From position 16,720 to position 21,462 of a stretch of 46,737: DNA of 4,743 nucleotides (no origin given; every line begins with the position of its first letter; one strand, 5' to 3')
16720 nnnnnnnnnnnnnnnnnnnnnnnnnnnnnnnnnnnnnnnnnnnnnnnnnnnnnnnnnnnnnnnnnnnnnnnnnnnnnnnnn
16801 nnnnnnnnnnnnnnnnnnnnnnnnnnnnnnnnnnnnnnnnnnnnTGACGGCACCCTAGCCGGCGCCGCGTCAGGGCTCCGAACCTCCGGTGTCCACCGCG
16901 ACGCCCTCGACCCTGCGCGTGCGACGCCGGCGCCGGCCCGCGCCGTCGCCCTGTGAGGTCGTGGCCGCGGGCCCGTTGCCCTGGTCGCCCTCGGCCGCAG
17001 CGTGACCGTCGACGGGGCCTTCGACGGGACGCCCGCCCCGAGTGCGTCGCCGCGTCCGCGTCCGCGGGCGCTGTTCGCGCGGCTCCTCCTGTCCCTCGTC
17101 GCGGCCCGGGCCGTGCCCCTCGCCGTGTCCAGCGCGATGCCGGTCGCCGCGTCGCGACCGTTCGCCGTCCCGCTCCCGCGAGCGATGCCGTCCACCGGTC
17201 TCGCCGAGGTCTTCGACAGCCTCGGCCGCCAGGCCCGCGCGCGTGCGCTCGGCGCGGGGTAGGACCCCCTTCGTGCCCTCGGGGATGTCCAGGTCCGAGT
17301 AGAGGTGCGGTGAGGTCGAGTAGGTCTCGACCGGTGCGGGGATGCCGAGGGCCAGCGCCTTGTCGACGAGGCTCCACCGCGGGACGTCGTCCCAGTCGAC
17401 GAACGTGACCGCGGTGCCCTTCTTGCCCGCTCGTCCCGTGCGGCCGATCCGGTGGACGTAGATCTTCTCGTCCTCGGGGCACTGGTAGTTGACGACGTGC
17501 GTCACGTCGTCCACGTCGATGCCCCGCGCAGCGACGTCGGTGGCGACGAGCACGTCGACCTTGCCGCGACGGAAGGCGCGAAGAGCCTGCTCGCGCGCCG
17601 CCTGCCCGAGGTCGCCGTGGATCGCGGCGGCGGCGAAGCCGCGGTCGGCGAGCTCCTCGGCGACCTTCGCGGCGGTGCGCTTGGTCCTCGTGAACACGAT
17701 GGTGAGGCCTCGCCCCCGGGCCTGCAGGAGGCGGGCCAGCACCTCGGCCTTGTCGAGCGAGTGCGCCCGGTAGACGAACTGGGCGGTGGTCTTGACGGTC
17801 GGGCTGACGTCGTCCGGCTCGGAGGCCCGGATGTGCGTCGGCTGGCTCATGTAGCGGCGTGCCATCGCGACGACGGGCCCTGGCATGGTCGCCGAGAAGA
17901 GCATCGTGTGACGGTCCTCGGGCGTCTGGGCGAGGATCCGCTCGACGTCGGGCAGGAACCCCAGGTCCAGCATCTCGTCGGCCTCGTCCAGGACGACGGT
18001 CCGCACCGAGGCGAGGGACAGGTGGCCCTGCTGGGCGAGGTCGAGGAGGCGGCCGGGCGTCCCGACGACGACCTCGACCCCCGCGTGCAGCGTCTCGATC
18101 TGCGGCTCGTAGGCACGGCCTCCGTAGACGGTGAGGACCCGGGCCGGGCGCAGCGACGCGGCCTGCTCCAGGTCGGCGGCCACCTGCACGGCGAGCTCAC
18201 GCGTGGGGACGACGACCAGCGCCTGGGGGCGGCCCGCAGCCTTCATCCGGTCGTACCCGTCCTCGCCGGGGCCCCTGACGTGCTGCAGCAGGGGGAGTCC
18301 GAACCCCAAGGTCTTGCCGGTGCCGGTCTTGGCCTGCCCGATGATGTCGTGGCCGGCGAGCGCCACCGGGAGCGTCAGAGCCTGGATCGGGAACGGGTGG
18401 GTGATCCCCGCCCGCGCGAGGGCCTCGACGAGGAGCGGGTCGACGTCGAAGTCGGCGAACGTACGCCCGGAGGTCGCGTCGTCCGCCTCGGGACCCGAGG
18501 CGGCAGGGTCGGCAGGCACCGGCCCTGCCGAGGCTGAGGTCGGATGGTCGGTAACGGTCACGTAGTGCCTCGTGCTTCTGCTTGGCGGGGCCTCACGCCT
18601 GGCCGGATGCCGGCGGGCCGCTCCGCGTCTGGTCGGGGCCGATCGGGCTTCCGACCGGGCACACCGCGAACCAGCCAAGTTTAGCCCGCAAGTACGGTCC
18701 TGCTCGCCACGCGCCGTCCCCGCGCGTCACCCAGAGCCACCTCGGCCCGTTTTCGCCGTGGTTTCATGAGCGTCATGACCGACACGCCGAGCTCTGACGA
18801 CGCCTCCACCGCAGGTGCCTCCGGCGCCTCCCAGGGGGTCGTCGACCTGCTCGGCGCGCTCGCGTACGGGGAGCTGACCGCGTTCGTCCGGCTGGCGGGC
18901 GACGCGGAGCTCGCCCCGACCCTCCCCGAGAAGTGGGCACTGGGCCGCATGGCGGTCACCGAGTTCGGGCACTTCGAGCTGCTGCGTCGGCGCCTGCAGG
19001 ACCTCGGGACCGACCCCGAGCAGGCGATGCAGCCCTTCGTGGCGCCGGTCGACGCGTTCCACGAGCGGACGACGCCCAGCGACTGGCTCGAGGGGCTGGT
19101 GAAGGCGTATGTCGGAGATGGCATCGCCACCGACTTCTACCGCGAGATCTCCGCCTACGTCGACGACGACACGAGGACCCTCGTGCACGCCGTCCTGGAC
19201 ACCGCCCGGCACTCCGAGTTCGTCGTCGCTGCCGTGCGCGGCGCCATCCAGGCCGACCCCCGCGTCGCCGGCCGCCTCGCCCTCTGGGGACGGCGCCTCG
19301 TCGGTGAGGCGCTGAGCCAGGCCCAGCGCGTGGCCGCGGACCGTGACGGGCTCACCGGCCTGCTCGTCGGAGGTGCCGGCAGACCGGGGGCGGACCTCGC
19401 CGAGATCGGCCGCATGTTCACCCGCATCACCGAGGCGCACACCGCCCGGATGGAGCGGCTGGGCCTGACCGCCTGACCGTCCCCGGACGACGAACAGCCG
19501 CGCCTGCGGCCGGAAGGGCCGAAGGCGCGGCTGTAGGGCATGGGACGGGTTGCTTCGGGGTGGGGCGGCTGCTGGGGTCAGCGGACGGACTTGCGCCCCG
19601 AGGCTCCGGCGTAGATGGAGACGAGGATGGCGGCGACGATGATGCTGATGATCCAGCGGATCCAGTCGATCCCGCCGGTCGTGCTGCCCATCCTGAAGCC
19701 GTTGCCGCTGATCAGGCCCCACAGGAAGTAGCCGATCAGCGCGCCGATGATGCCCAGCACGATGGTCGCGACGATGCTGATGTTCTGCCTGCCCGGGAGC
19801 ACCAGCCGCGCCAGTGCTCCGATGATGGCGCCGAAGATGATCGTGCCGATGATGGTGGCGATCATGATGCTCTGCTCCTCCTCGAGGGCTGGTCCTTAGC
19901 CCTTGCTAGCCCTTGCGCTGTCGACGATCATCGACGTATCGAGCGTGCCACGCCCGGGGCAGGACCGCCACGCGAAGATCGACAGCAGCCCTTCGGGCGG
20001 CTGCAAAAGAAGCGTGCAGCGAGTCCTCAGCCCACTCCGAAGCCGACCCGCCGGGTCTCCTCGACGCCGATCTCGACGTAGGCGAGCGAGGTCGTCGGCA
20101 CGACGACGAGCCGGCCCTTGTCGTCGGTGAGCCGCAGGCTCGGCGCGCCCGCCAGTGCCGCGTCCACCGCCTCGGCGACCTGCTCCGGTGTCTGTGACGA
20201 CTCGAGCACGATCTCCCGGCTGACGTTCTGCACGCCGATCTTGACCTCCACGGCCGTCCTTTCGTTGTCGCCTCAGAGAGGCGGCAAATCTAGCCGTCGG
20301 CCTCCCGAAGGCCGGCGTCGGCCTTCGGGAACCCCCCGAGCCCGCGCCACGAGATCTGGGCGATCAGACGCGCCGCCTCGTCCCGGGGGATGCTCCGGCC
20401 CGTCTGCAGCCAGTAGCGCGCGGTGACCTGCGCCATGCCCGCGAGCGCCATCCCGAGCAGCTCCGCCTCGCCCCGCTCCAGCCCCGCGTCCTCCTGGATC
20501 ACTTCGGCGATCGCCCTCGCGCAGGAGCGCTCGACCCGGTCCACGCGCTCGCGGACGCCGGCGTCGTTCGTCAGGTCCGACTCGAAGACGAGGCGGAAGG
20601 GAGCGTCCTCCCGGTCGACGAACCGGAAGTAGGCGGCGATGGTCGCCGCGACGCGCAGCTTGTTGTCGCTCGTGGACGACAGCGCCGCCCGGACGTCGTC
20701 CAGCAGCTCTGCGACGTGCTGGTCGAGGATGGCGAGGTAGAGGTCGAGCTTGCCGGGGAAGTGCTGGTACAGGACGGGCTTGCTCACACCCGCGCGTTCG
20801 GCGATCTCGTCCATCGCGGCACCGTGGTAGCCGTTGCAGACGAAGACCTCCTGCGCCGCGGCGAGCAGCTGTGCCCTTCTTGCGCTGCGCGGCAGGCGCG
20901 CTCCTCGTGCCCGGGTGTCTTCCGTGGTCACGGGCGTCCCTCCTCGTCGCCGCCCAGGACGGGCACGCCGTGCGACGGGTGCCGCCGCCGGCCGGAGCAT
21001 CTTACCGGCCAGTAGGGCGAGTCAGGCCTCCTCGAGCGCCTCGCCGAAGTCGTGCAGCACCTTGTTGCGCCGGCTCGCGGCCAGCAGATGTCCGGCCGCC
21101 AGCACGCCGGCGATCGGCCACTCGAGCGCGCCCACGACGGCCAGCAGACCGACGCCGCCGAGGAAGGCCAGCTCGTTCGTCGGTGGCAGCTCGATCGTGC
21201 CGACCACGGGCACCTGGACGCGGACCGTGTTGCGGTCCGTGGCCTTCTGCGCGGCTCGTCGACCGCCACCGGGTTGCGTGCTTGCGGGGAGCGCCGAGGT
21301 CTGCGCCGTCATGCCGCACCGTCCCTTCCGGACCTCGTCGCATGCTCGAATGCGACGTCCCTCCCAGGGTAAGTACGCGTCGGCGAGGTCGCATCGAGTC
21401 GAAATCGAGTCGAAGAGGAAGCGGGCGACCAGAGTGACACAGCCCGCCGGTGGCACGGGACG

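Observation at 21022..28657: Accessory ion-transport block with three paralog-like small membrane proteins around a SulP transporter and a giant P-type ATPase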

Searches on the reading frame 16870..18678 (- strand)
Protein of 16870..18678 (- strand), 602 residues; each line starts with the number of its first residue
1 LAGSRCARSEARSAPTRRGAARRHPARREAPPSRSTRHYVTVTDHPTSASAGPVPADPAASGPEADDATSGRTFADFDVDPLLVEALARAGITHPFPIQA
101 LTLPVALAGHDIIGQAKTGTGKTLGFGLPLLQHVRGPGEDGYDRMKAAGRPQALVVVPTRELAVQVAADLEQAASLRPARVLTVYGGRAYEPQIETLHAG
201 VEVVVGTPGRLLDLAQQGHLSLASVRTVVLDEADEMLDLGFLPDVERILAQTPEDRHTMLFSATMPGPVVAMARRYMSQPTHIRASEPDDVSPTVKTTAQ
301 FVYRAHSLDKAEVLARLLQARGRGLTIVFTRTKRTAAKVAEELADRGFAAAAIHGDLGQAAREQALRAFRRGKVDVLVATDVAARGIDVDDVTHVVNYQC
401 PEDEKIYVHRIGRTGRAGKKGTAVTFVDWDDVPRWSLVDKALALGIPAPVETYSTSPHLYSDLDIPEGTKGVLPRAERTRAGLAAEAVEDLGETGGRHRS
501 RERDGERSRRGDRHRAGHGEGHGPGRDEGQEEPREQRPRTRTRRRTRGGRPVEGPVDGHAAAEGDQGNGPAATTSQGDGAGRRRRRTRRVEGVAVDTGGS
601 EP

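Call 46: search_protein_families(library=pfam, proteins=[window:16870-18678:-], max_evalue=0.001)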
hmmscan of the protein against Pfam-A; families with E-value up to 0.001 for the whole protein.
window:16870-18678:- (602 aa): 2 families
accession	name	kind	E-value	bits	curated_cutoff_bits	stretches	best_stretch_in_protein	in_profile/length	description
PF00270.35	DEAD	-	3.6e-46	157.4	26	1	97-268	2-162/167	DEAD/DEAH box helicase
PF00271.37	Helicase_C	-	6.3e-32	110.5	23.5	1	310-418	2-110/110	Helicase conserved C-terminal domain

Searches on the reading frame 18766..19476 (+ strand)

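Call 46: search_protein_families(library=pfam, proteins=[window:18766-19476:+], max_evalue=0.001)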
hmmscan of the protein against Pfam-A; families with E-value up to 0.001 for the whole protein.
window:18766-19476:+ (236 aa): 1 family
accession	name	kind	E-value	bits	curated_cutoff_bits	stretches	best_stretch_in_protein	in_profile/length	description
PF13794.12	MiaE_2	-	1.5e-82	276.2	25.2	1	23-203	5-185/185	tRNA-(MS[2]IO[6]A)-hydroxylase (MiaE)-like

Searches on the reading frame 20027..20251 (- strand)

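Call 46: search_protein_families(library=pfam, proteins=[window:20027-20251:-], max_evalue=0.001)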
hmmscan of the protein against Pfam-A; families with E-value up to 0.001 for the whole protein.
window:20027-20251:- (74 aa): 1 family
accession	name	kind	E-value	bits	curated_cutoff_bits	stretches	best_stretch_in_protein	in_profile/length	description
PF11305.13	DUF3107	-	3.6e-29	101.3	27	1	1-72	1-73/73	Protein of unknown function (DUF3107)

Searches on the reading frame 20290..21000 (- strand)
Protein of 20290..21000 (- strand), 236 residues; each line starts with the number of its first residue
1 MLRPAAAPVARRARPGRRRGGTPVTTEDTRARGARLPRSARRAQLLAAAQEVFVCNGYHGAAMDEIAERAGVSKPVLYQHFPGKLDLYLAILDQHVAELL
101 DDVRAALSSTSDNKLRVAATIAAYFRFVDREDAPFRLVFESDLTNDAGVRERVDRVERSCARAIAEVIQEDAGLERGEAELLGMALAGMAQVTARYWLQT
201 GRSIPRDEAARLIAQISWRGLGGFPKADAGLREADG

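Call 46: search_protein_families(library=pfam, proteins=[window:20290-21000:-], max_evalue=0.001)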
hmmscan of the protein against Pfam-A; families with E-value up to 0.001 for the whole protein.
window:20290-21000:- (236 aa): 3 families
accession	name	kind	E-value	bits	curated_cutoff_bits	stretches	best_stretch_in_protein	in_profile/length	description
PF00440.29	TetR_N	-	6.8e-17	61.4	24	1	45-91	1-47/47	Bacterial regulatory proteins, tetR family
PF19344.4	TetR_C_32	-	5.7e-06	26.9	27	1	103-221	2-127/139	Tetracyclin repressor-like, C-terminal domain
PF21943.1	TetR_C_46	-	9.8e-05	23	27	1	116-219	4-108/109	Tetracyclin repressor-like, C-terminal domain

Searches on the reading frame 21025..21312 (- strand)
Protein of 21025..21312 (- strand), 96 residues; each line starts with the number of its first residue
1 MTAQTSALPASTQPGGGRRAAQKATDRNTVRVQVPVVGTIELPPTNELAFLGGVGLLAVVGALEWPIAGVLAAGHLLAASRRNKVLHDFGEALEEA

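Call 8: search_protein_families(library=pfam, proteins=[window:21025-21312:-], max_evalue=1)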
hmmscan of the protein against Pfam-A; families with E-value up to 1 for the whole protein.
seq(96 aa): 0 families

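Call 9: search_protein_families(library=ncbifam, proteins=[window:21025-21312:-], max_evalue=1)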
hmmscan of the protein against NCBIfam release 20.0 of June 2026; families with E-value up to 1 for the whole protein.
seq(96 aa): 1 family
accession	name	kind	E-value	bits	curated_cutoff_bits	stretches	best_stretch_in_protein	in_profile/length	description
TIGR03772.1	anch_rpt_subst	equivalog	0.037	12.7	350.45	1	11-55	253-297/486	anchored repeat ABC transporter, substrate-binding protein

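Call 31: find_homologous_proteins(query=window:21025-21312:-, max_evalue=0.1)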
Query seq(96 aa) (96 aa): 14 proteins with E <= 0.1 among 66 candidates.
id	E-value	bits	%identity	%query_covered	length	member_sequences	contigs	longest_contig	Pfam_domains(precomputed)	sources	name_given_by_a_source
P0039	6.4e-54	198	100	100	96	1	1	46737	-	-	-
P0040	3.3e-34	135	72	85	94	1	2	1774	-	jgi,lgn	jgi:hypothetical protein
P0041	2.2e-30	122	64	92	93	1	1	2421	-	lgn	-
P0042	3.9e-27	112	60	100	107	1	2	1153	-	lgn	-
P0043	7.4e-27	111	60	99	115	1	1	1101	-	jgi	jgi:hypothetical protein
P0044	1.1e-25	107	78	67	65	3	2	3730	-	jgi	jgi:hypothetical protein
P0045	2.3e-25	106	66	82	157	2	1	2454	-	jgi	jgi:hypothetical protein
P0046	2.5e-25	106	62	90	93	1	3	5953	-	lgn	-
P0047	6.7e-25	105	65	85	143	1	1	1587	-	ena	-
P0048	7.0e-24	102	67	72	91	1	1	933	-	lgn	-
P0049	2.2e-22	97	64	76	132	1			-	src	-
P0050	2.6e-21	93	56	89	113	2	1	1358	-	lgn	-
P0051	1.1e-20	91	56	80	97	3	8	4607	-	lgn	-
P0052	4.9e-20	89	49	90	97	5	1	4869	-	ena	-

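Call 51: find_related_loci(query=A4, collection=metagenome_contigs, flank=10000)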
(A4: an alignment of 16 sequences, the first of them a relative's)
Query A4 (96 aa) in metagenome_contigs; peptide patterns used: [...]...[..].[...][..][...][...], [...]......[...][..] (x = any residue, [..] = any of these).
600 stretches matched a pattern (row limit reached: there are more); 149 encode a relative of the query (tblastn E <= 1e-3); the best 80 are kept; 80 distinct loci.
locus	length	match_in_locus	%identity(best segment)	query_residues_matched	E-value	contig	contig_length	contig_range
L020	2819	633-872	60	17-96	4e-29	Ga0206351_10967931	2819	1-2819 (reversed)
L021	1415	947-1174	61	19-94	5e-27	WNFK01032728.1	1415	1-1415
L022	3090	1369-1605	62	18-96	9e-27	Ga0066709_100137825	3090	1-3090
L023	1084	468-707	55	17-96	4e-27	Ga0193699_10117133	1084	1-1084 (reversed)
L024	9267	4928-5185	50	11-96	3e-26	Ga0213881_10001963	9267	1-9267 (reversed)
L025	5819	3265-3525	51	9-96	2e-25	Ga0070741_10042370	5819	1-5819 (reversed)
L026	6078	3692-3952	54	10-96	2e-25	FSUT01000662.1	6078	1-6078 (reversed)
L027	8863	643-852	60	27-96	1e-24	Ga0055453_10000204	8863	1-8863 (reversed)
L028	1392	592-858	48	8-96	1e-24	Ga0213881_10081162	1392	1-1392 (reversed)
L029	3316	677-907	51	20-96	2e-24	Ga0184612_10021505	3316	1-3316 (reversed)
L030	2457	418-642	55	20-94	2e-24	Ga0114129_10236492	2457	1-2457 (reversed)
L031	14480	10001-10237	53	18-96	4e-24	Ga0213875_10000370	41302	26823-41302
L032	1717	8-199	63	32-95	8e-24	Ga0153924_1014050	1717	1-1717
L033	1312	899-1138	53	17-96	6e-24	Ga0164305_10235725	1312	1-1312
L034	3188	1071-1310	50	17-96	2e-23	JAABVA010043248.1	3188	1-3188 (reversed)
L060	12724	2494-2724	49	18-93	1e-19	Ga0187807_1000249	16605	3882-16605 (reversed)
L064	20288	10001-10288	42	1-96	3e-19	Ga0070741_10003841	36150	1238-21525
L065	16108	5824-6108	42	1-95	2e-19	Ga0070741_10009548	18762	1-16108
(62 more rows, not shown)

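Call 67: search_protein_families(library=pfam, proteins=[L024:3035-4525:+, L024:4525-4839:+, L024:5223-5522:-, L024:5556-6638:-, L031:8656-9663:+, L031:10334-11245:-, L060:2917-3852:+, L060:3926-4876:+, L064:9081-9989:+, L064:6894-8621:-], max_evalue=0.001)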
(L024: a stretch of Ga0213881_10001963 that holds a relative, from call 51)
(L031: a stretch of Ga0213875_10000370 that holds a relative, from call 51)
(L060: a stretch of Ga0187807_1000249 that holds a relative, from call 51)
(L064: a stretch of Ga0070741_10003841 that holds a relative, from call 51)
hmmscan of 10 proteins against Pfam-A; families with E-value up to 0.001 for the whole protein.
L024:3035-4525:+ (496 aa): 2 families
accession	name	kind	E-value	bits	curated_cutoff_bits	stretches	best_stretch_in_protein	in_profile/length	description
PF00174.25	Oxidored_molyb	-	4e-33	114.8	24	1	327-470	10-161/169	Oxidoreductase molybdopterin binding domain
PF01292.26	Ni_hydr_CYTB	-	3.3e-20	73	30.1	1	6-227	2-169/179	Prokaryotic cytochrome b561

L024:4525-4839:+ (104 aa): 0 families

L024:5223-5522:- (99 aa): 0 families

L024:5556-6638:- (360 aa): 6 families
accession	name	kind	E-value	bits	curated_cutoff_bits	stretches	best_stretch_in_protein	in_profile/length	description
PF01370.27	Epimerase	-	1.4e-21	77.5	20.9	1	14-179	1-172/240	NAD dependent epimerase/dehydratase family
PF13460.12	NAD_binding_10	-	2.6e-12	47.4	27.2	1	18-161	1-133/184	NAD(P)H-binding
PF01073.25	3Beta_HSD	-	6.1e-11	42.3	22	1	15-158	1-156/280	3-beta hydroxysteroid dehydrogenase/isomerase family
PF16363.11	GDP_Man_Dehyd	-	2.1e-07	31.2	27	1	16-320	2-328/332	GDP-mannose 4,6 dehydratase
PF07993.18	NAD_binding_4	-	4.6e-07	29.7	20.1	0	62-184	77-211/258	Male sterility protein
PF05368.20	NmrA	-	8.5e-05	22.7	27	1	13-122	4-108/298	NmrA-like family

L031:8656-9663:+ (335 aa): 2 families
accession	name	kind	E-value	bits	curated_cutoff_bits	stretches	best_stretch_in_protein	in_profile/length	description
PF12869.13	tRNA_anti-like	-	4.8e-05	23.4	23.5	0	88-155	66-133/146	tRNA_anti-like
PF13567.11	DUF4131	-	0.0002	21.5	31.6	0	88-157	59-133/165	Domain of unknown function (DUF4131)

L031:10334-11245:- (303 aa): 1 family
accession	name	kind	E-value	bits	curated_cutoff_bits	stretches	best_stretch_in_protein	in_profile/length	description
PF01040.23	UbiA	-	4.3e-22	79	34.2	1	42-273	11-237/250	UbiA prenyltransferase family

L060:2917-3852:+ (311 aa): 3 families
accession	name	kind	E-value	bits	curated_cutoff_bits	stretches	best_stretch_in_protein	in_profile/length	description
PF06210.16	DUF1003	-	1.1e-25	90.2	27.4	2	57-150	2-97/103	Protein of unknown function (DUF1003)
PF11188.13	DUF2975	-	7.2e-05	23.2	27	0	38-119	45-122/130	Protein of unknown function (DUF2975)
PF04120.17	Iron_permease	-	8.8e-05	22.8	25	0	186-247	3-61/128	Low affinity iron permease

L060:3926-4876:+ (316 aa): 0 families

L064:9081-9989:+ (302 aa): 3 families
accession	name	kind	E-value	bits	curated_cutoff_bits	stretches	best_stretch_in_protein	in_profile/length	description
PF00561.26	Abhydrolase_1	-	5.3e-38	131.5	25.8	1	42-286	1-245/245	alpha/beta hydrolase fold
PF12697.13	Abhydrolase_6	-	8e-25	89.2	26.3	1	44-291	1-216/217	Alpha/beta hydrolase family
PF12146.15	Hydrolase_4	-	2.1e-10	40.8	27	1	44-145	7-110/239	Serine aminopeptidase, S33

L064:6894-8621:- (575 aa): 2 families
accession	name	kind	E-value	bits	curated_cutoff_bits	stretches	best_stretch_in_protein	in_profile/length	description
PF07969.17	Amidohydro_3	-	1.6e-45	156.9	29.7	1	48-552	1-469/472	Amidohydrolase family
PF01979.26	Amidohydro_1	-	5.6e-06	26.3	25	0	467-518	271-321/345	Amidohydrolase family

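Call 68: search_protein_families(library=pfam, proteins=[L065:3640-5382:-, L065:5478-5738:+, L065:6114-6509:-, L065:6572-8038:-, L064:11362-12933:-, L025:1875-2918:+, L025:3623-3973:-, L025:3980-4534:-, L031:7312-8565:+, L060:1324-1617:-], max_evalue=0.001)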
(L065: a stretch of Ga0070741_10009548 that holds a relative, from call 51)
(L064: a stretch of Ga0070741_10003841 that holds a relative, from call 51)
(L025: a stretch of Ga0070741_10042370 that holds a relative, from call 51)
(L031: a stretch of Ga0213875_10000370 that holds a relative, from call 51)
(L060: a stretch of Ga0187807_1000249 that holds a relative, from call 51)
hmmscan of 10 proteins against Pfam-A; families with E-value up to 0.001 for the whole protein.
L065:3640-5382:- (580 aa): 2 families
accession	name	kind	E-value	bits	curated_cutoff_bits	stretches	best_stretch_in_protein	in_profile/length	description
PF07969.17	Amidohydro_3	-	1e-45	157.6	29.7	1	48-552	1-469/472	Amidohydrolase family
PF01979.26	Amidohydro_1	-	4.8e-05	23.2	25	0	448-520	241-321/345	Amidohydrolase family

L065:5478-5738:+ (86 aa): 0 families

L065:6114-6509:- (131 aa): 1 family
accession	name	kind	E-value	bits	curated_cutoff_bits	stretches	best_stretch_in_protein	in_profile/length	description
PF02416.21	TatA_B_E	-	8.1e-11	41.4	21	1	13-49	4-40/53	mttA/Hcf106 family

L065:6572-8038:- (488 aa): 3 families
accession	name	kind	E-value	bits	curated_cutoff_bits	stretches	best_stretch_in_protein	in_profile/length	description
PF02518.31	HATPase_c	-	3.3e-20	73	26.4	1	365-467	4-109/111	Histidine kinase-, DNA gyrase B-, and HSP90-like ATPase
PF00512.31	HisKA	-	3.4e-11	43.5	26.9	1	251-313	2-61/66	His Kinase A (phospho-acceptor) domain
PF13581.12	HATPase_c_2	-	3.6e-08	33.9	27.4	1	371-446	40-113/127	Histidine kinase-like ATPase domain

L064:11362-12933:- (523 aa): 5 families
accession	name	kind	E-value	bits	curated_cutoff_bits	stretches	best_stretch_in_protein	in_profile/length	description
PF07992.20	Pyr_redox_2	-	1.4e-41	143.3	26.1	1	45-361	1-281/291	Pyridine nucleotide-disulphide oxidoreductase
PF02852.28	Pyr_redox_dim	-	2.6e-10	40.9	25.3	1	391-495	2-92/110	Pyridine nucleotide-disulphide oxidoreductase, dimerisation domain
PF00070.33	Pyr_redox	-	1.2e-09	39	22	1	216-296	1-79/82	Pyridine nucleotide-disulphide oxidoreductase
PF13738.12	Pyr_redox_3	-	2.3e-09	37.4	30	1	163-355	112-305/305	Pyridine nucleotide-disulphide oxidoreductase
PF01266.30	DAO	-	0.00047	20.2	27.9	0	148-193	161-220/353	FAD dependent oxidoreductase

L025:1875-2918:+ (347 aa): 1 family
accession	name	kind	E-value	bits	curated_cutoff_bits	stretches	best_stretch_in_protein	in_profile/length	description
PF19135.5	DUF5818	-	0.00047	20.1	27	0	233-258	29-51/57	Protein of unknown function (DUF5818)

L025:3623-3973:- (116 aa): 0 families

L025:3980-4534:- (184 aa): 1 family
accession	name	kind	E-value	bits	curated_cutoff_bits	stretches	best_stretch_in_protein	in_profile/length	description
PF01040.23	UbiA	-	1.2e-19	71.1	34.2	1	40-182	9-148/250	UbiA prenyltransferase family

L031:7312-8565:+ (417 aa): 8 families
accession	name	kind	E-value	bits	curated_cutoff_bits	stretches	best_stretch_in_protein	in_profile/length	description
PF04542.20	Sigma70_r2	-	7.9e-18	64.5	24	1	190-259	1-70/71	Sigma-70 region 2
PF04545.22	Sigma70_r4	-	3.9e-17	61.9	24.1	1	356-402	1-47/50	Sigma-70, region 4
PF04539.22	Sigma70_r3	-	8.5e-13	48.7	25.3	1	277-322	9-54/78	Sigma-70 region 3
PF01740.26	STAS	-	1.8e-12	47.4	22.6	1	35-128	5-98/106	STAS domain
PF13466.11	STAS_2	-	2.2e-10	41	29.2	1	44-124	2-80/80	STAS domain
PF08281.18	Sigma70_r4_2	-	7.4e-10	38.8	25.7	1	351-394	2-45/54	Sigma-70, region 4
PF13545.12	HTH_Crp_2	-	4.3e-05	23.8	27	0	367-398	17-45/70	Crp-like helix-turn-helix domain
PF13384.12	HTH_23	-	7.2e-05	22.9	24.6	0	368-398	9-40/50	Homeodomain-like domain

L060:1324-1617:- (97 aa): 1 family
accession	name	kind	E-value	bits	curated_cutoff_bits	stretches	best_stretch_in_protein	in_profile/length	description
PF01521.26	Fe-S_biosyn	-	0.00011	22.8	26.3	1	2-79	3-87/110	Iron-sulphur cluster biosynthesis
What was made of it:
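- Tried and rejected: Their neighbours showed no common partner (calls 67, 68).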
